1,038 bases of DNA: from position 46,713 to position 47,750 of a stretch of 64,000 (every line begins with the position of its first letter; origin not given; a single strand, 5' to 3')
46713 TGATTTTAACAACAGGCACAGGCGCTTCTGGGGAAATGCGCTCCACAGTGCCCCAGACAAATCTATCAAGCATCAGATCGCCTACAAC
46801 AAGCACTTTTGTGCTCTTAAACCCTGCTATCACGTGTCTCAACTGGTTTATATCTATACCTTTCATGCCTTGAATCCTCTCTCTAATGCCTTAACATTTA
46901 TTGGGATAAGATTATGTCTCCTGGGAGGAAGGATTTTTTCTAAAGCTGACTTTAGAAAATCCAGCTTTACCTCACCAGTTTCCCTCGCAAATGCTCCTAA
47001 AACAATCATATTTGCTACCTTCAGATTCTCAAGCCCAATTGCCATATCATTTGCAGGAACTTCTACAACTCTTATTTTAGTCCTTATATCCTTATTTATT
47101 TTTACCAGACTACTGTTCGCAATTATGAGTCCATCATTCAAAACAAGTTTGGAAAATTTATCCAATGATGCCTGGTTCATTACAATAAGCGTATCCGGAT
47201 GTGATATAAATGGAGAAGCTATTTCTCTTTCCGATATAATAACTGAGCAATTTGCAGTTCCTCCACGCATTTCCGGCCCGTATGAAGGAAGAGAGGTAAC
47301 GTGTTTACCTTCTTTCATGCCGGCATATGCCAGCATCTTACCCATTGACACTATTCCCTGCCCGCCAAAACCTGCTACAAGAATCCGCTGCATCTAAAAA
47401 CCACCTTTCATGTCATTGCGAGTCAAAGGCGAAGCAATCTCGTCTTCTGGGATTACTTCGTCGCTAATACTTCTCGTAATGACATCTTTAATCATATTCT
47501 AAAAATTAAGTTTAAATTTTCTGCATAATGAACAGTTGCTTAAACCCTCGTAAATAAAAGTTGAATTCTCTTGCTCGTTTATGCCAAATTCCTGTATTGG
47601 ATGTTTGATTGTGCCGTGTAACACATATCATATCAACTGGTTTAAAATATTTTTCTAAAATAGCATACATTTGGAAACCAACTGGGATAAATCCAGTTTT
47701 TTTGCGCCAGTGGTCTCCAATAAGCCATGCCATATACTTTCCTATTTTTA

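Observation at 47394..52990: AT-rich restriction/defense island inserted into the middle of the pyruvate:ferredoxin oxidoreductase operon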

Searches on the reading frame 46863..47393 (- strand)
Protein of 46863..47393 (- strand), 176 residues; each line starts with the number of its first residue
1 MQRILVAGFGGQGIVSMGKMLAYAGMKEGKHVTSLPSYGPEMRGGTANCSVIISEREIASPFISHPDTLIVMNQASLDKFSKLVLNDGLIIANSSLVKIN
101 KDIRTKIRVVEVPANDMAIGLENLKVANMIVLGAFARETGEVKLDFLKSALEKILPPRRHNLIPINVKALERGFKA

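Call 4: search_protein_families(library=pfam, proteins=[window:46863-47393:-], max_evalue=0.01)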
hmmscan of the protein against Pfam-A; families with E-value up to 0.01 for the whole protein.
window:46863-47393:- (176 aa): 1 family
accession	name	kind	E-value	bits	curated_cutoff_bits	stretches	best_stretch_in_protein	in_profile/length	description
PF01558.24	POR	-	5.4e-39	134.6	27.4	1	10-174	1-172/173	Pyruvate ferredoxin/flavodoxin oxidoreductase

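Call 6: search_protein_families(library=ncbifam, proteins=[window:46863-47393:-], max_evalue=0.01)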
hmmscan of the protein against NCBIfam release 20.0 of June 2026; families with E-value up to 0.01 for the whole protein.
window:46863-47393:- (176 aa): 25 families
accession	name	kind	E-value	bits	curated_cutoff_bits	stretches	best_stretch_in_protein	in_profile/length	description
NF006323.0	PRK08537.1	equivalog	2e-32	112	235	1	3-175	4-176/181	2-oxoacid:ferredoxin oxidoreductase subunit gamma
TIGR02175.1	PorC_KorC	subfamily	2.7e-28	98.9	81.1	1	4-175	4-173/177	2-oxoacid:acceptor oxidoreductase, gamma subunit, pyruvate/2-ketoisovalerate family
NF006321.0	PRK08534.1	equivalog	3.7e-23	82.2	225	1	1-173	1-173/181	pyruvate ferredoxin oxidoreductase subunit gamma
NF045762.1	PhenlGlyoxDHPadE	equivalog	3.8e-23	82.3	300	1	3-175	3-177/187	NADH-dependent phenylglyoxylate dehydrogenase subunit gamma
TIGR03710.1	OAFO_sf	subfamily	3e-22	78.9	482.75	1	4-175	4-171/561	2-oxoacid:acceptor oxidoreductase subunit alpha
NF040683.1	PorC_Meth_Thtga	equivalog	5.6e-22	78.3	270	1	2-175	2-171/177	pyruvate synthase subunit PorC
NF005324.0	PRK06853.1-4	equivalog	1.5e-18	67.4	222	1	3-175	4-187/196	indolepyruvate oxidoreductase subunit beta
NF006211.0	PRK08338.1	equivalog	3.1e-18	65.8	239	1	4-175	3-166/170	2-oxoacid:ferredoxin oxidoreductase subunit gamma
NF006275.0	PRK08441.1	equivalog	2.5e-16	59.7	216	1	4-174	5-175/185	2-oxoglutarate-acceptor oxidoreductase subunit OorC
NF010632.0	PRK14029.1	equivalog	1.4e-15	57.4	335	1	3-155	3-161/185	pyruvate/ketoisovalerate ferredoxin oxidoreductase subunit gamma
NF005322.0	PRK06853.1-2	equivalog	2e-15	57.1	237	1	3-175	7-191/197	indolepyruvate oxidoreductase subunit beta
NF005325.0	PRK06853.1-5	equivalog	8.2e-15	55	230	1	3-175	5-189/192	indolepyruvate oxidoreductase subunit beta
NF004916.0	PRK06274.1-2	equivalog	5.5e-13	49.4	227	1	2-136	3-134/178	indolepyruvate oxidoreductase subunit beta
NF005323.0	PRK06853.1-3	equivalog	1.3e-12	48.1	238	1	4-175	9-193/197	indolepyruvate oxidoreductase subunit beta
NF005328.0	PRK06853.2-2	equivalog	2.3e-10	40.5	240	1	4-135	6-149/192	indolepyruvate oxidoreductase subunit beta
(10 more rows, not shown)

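Call 20: find_encoding_contigs(protein=window:46863-47393:-, flank=10000, max_places=10)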
Protein window:46863-47393:- (176 aa): 1 contig read that carries it; 1 place shown.
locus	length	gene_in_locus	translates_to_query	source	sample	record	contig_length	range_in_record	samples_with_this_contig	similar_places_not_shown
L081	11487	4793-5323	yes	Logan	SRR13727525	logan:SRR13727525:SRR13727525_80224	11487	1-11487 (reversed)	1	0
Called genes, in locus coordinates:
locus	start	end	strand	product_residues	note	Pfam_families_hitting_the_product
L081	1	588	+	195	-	?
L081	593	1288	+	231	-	PF18643:RE_BsaWI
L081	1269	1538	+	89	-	-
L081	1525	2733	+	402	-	-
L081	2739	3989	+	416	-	-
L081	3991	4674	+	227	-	PF01555:N6_N4_Mtase, PF01170:UPF0020 (faint)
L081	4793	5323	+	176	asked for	PF01558:POR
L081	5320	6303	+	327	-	PF00294:PfkB, PF01256:Carb_kinase (weak), PF08543:Phos_pyr_kin (weak)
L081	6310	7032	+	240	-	PF00149:Metallophos, PF12850:Metallophos_2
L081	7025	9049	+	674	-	PF22745:Nlig-Ia, PF01653:DNA_ligase_aden, PF03120:OB_DNA_ligase, PF03119:DNA_ligase_ZBD, PF14520:HHH_5 (faint), PF12826:HHH_2, PF00533:BRCT, PF12738:PTCB-BRCT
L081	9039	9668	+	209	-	PF00753:Lactamase_B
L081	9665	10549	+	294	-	PF02899:Phage_int_SAM_1, PF13495:Phage_int_SAM_4, PF00589:Phage_integrase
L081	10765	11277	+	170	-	-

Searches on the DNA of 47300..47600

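Call 53: search_rna_families(source=window, start=47300, end=47600, threshold=evalue, max_evalue=10)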
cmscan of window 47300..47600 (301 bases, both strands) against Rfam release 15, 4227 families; matches with E-value up to 10: 2.
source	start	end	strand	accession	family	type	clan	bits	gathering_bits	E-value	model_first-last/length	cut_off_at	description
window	47467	47544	+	RF00532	snoMe18S-Um1356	Gene; snRNA; snoRNA; CD-box;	CL00054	17.3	50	6.4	1-86/86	no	Small nucleolar RNA Me18S-Um1356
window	47429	47546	-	RF01816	RsaA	Gene; sRNA;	-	14.8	50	4.7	1-134/134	no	RNA Staph. aureus A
